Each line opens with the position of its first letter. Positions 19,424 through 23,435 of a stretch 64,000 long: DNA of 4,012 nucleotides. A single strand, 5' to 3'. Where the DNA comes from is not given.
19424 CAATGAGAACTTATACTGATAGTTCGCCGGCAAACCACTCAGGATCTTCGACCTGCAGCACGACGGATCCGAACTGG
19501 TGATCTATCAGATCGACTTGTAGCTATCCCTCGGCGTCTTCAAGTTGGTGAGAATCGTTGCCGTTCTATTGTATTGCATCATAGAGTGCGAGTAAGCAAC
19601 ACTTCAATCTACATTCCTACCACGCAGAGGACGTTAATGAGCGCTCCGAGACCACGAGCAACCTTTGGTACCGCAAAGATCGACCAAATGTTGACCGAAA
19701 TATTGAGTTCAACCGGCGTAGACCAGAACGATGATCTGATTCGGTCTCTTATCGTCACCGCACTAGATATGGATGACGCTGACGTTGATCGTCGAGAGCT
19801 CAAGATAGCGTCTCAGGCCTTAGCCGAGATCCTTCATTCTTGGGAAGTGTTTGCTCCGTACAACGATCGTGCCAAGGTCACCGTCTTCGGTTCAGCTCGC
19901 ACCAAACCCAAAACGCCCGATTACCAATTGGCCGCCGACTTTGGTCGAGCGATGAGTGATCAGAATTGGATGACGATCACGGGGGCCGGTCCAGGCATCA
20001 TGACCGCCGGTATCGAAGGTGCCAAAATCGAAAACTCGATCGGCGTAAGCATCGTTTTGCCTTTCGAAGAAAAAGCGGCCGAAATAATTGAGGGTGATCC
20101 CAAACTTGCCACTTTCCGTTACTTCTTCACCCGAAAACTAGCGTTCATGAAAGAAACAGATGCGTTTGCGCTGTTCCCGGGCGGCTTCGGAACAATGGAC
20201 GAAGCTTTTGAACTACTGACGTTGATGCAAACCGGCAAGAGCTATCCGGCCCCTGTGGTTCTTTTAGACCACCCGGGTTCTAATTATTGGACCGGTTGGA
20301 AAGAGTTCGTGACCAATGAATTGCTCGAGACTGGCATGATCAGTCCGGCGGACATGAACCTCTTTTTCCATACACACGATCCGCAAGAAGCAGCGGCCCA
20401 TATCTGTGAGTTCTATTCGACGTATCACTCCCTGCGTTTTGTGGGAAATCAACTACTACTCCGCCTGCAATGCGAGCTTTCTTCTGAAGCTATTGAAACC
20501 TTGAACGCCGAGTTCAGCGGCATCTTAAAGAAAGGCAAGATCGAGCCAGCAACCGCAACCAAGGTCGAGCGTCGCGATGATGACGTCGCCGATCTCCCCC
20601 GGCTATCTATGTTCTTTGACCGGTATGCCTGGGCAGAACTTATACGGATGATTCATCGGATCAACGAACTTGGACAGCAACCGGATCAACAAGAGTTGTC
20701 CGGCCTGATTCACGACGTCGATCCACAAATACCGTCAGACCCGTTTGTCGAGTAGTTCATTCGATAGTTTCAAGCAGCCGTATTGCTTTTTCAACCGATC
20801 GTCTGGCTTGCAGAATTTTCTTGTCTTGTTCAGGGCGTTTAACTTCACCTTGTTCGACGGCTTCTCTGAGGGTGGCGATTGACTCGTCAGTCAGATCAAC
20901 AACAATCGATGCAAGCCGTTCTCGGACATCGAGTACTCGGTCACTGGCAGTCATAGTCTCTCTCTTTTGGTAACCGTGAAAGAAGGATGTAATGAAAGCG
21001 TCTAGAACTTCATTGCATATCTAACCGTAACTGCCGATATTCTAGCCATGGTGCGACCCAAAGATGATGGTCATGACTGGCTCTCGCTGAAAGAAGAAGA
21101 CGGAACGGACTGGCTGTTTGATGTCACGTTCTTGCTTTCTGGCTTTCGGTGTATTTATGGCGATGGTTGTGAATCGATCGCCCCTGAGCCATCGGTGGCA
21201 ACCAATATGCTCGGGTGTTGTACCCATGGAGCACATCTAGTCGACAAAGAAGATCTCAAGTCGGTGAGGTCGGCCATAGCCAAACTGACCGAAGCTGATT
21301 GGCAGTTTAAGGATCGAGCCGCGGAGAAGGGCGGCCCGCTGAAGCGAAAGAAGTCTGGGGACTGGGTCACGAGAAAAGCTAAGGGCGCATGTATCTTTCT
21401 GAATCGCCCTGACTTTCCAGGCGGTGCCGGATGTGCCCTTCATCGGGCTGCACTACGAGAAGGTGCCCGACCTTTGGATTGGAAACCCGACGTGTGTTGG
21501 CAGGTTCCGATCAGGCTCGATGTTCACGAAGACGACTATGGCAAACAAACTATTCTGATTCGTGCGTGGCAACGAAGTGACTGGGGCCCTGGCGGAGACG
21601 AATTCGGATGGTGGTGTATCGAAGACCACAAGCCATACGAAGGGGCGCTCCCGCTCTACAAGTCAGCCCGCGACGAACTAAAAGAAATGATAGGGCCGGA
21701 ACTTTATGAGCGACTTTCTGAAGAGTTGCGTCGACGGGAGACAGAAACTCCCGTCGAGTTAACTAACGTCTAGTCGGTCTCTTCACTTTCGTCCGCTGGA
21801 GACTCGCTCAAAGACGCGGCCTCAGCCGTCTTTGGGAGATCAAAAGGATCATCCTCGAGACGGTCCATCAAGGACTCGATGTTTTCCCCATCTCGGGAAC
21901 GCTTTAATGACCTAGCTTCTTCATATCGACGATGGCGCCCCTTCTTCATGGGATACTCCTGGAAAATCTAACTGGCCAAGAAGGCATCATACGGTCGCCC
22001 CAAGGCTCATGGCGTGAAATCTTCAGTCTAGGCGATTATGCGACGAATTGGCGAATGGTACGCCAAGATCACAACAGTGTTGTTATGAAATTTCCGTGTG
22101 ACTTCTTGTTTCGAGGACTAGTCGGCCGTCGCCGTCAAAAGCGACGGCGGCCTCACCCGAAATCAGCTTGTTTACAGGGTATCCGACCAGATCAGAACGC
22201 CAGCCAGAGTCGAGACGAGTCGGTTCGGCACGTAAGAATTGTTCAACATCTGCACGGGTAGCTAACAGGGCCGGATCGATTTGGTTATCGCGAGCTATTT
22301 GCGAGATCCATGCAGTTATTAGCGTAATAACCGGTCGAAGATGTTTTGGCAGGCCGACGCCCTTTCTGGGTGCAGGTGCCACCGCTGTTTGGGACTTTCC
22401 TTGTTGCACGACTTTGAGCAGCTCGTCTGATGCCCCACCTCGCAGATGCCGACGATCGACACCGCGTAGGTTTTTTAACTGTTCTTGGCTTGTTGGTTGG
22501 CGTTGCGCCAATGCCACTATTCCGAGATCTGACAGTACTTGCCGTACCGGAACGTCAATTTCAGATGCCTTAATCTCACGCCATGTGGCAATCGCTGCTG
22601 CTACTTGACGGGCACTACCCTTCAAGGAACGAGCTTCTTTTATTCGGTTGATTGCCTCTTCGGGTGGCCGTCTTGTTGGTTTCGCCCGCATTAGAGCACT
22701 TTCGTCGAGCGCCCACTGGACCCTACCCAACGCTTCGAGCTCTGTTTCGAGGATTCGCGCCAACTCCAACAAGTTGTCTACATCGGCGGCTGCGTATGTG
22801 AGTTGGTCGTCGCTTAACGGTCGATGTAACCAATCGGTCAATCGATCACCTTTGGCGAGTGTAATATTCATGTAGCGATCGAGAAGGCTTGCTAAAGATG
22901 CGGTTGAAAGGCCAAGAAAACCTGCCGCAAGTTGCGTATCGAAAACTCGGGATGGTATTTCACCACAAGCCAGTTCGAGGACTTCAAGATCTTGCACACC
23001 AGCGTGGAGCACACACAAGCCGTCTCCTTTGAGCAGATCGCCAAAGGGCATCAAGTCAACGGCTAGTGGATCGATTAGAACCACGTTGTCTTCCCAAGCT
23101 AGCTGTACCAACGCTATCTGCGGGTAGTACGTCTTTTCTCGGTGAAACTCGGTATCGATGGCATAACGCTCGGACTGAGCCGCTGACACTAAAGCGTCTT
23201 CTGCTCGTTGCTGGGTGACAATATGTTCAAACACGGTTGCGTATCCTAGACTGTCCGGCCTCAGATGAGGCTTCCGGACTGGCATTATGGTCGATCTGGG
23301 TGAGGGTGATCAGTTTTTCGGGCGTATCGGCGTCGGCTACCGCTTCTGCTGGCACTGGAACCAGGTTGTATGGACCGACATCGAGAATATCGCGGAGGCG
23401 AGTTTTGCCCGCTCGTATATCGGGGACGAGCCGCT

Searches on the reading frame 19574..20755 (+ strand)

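Call 26: search_protein_families(library=pfam, proteins=[window:19574-20755:+], max_evalue=0.00001)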
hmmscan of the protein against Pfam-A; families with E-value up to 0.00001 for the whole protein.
window:19574-20755:+ (393 aa): 2 families
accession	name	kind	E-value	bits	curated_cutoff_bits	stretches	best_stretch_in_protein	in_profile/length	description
PF03641.19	Lysine_decarbox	-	6.8e-26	91.4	27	1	155-276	15-130/131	Possible lysine decarboxylase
PF18306.6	LDcluster4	-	8.1e-10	39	26.3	1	100-211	2-110/151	SLOG cluster4 family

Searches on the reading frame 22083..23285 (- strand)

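Call 26: search_protein_families(library=pfam, proteins=[window:22083-23285:-], max_evalue=0.00001)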
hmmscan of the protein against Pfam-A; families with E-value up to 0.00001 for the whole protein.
window:22083-23285:- (400 aa): 2 families
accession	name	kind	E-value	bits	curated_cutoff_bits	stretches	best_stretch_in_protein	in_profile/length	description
PF01612.26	DNA_pol_A_exo1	-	8.8e-32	110.7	23.6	1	22-184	4-173/173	3'-5' exonuclease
PF00570.28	HRDC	-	4.7e-11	42.9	23.8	1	227-282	3-58/68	HRDC domain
